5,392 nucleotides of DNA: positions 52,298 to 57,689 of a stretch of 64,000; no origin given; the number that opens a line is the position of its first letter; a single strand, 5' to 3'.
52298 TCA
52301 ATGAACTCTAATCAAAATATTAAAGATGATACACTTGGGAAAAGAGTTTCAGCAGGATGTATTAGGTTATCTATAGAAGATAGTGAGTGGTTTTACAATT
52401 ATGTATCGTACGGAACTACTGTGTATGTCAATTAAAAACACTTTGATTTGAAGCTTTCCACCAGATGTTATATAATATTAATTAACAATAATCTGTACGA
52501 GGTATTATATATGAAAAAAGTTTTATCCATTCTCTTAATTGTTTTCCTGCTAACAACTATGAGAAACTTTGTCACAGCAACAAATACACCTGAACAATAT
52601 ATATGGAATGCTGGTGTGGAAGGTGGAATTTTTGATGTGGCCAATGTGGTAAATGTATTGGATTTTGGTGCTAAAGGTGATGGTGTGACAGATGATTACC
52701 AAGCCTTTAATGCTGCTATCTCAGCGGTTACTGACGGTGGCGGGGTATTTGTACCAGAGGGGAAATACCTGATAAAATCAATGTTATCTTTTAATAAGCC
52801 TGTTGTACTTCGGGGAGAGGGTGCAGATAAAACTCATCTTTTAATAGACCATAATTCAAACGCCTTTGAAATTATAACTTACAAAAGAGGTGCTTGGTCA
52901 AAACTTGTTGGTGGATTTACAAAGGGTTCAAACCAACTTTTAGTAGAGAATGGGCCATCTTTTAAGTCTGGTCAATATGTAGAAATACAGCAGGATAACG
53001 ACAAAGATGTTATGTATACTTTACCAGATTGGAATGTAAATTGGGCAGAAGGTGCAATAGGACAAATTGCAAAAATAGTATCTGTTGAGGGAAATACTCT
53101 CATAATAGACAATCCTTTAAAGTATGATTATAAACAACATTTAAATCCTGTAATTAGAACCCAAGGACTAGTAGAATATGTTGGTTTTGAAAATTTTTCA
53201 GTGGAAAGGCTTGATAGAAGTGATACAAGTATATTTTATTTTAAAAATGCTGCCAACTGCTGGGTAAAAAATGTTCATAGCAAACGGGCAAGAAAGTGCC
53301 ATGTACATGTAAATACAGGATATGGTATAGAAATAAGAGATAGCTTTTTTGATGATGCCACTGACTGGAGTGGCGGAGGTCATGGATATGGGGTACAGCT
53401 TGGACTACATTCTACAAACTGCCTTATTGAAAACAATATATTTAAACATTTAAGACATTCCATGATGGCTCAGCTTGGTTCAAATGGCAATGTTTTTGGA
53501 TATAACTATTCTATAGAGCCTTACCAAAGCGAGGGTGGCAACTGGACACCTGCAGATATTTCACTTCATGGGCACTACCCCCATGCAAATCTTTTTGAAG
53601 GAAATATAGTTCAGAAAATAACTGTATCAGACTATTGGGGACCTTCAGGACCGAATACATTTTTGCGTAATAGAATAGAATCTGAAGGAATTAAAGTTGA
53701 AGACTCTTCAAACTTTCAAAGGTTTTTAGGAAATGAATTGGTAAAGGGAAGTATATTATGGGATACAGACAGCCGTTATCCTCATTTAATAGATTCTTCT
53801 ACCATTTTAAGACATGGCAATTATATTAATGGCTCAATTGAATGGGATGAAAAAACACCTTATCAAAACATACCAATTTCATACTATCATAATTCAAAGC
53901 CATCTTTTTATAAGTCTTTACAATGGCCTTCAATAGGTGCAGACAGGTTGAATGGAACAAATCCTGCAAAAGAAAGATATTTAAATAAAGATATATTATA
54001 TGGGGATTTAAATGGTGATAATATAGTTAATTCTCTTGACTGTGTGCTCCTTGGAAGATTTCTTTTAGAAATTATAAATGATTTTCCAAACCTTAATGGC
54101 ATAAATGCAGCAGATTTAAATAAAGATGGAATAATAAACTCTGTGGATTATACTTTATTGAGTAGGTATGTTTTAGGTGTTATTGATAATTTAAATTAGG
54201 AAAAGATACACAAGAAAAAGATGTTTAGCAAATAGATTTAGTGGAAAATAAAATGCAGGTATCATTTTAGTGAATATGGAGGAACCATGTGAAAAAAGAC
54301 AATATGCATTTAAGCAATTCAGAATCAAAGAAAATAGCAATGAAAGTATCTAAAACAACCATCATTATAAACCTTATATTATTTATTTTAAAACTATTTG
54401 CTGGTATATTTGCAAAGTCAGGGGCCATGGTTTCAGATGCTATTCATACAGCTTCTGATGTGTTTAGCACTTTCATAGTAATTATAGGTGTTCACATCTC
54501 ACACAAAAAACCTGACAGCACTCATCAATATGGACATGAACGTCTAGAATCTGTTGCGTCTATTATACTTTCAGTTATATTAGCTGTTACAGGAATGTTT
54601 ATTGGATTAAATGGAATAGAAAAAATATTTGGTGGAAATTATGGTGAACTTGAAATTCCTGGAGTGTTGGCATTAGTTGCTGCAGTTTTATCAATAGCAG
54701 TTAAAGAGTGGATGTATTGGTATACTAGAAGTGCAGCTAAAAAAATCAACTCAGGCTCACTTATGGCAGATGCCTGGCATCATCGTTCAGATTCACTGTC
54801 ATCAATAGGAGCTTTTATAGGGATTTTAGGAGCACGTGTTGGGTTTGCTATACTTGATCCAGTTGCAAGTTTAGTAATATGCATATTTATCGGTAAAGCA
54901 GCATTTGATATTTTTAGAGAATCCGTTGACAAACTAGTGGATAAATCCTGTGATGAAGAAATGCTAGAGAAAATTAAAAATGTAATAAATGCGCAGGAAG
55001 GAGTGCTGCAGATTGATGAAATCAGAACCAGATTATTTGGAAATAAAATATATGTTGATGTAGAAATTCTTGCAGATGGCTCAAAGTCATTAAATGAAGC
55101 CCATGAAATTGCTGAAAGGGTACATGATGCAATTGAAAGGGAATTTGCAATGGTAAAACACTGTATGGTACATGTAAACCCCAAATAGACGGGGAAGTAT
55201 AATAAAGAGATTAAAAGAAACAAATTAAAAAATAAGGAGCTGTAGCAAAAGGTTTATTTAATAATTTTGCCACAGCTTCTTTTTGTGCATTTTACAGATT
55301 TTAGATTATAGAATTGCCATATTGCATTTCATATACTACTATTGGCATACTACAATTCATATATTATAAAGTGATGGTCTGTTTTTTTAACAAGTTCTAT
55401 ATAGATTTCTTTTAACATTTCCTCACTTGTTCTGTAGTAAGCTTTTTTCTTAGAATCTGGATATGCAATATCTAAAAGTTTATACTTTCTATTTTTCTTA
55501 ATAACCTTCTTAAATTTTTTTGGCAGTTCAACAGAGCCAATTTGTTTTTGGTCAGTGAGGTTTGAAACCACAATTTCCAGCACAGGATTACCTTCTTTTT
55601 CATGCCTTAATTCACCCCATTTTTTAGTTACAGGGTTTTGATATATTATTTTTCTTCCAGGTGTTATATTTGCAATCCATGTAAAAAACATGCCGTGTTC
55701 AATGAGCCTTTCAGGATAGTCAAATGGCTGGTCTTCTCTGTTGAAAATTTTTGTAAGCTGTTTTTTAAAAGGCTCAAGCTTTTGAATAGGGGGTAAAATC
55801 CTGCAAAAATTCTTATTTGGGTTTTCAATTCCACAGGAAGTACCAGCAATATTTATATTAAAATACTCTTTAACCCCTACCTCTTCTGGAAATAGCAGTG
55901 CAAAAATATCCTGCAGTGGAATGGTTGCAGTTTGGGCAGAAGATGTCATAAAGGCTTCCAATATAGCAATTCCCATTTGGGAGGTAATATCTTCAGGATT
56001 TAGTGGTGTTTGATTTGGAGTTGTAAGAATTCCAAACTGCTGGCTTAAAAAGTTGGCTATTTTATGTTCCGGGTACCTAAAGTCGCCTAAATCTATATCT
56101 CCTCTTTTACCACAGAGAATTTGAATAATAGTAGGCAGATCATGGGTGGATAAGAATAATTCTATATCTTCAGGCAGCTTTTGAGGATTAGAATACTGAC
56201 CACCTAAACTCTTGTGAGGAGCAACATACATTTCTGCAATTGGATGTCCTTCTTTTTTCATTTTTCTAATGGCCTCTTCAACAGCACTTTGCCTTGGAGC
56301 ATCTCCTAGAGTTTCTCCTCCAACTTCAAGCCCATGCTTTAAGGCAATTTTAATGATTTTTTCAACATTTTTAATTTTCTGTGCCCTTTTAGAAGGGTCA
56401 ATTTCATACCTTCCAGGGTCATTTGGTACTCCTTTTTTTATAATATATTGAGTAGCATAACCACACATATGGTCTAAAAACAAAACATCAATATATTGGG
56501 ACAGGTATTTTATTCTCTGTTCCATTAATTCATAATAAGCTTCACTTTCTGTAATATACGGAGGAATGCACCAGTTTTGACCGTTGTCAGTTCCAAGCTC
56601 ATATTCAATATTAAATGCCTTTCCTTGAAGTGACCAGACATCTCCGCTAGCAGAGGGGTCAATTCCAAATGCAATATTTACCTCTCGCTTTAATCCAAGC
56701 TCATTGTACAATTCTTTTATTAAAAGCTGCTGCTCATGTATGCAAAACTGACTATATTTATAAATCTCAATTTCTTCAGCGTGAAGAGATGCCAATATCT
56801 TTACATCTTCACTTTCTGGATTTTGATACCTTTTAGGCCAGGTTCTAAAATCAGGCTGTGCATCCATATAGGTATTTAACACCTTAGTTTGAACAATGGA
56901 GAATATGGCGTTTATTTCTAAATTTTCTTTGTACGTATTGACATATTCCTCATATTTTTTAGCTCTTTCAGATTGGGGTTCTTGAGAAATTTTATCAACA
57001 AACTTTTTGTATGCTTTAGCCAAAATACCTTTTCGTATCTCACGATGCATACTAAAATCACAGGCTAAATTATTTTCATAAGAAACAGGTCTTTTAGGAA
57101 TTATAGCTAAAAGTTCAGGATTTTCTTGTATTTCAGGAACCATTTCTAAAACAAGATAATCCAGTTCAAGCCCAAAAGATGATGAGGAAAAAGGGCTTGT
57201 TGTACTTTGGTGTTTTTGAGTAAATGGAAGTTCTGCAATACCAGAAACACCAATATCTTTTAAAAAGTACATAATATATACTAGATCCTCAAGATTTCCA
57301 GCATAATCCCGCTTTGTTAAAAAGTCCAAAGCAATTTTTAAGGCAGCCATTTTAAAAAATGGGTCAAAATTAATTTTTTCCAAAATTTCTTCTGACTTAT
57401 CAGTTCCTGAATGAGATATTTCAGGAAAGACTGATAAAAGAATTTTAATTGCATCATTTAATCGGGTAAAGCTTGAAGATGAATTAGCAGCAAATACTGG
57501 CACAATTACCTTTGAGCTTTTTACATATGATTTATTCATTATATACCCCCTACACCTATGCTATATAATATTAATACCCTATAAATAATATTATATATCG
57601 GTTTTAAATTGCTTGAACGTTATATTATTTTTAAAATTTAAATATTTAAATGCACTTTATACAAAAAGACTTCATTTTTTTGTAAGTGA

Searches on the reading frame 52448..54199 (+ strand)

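Call 67: search_protein_families(library=pfam, proteins=[window:52448-54199:+], max_evalue=0.000001)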
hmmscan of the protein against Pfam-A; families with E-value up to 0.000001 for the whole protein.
window:52448-54199:+ (583 aa): 2 families
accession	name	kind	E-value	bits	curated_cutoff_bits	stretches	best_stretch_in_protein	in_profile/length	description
PF12708.12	Pect-lyase_RHGA_epim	-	2.8e-19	70.2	27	1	68-143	2-80/213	Rhamnogalacturonase A/epimerase, pectate lyase-like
PF00404.24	Dockerin_1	-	5.5e-13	49.3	22.9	1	518-576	1-57/57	Dockerin type I domain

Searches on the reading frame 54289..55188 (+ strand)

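Call 67: search_protein_families(library=pfam, proteins=[window:54289-55188:+], max_evalue=0.000001)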
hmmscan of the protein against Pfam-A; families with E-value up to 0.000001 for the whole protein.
window:54289-55188:+ (299 aa): 2 families
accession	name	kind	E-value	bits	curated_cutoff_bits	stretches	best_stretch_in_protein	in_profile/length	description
PF01545.26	Cation_efflux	-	1.9e-51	175.1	26.6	1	24-217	4-198/198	Cation efflux family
PF16916.11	ZT_dimer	-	1.6e-24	86.2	26.7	1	221-298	1-77/78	Dimerisation domain of Zinc Transporter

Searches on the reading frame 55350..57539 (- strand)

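Call 67: search_protein_families(library=pfam, proteins=[window:55350-57539:-], max_evalue=0.000001)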
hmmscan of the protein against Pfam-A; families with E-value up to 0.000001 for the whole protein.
window:55350-57539:- (729 aa): 1 family
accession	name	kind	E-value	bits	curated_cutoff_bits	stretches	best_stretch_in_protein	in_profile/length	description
PF02446.23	Glyco_hydro_77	-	2.6e-38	132.5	25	1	80-564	12-446/465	4-alpha-glucanotransferase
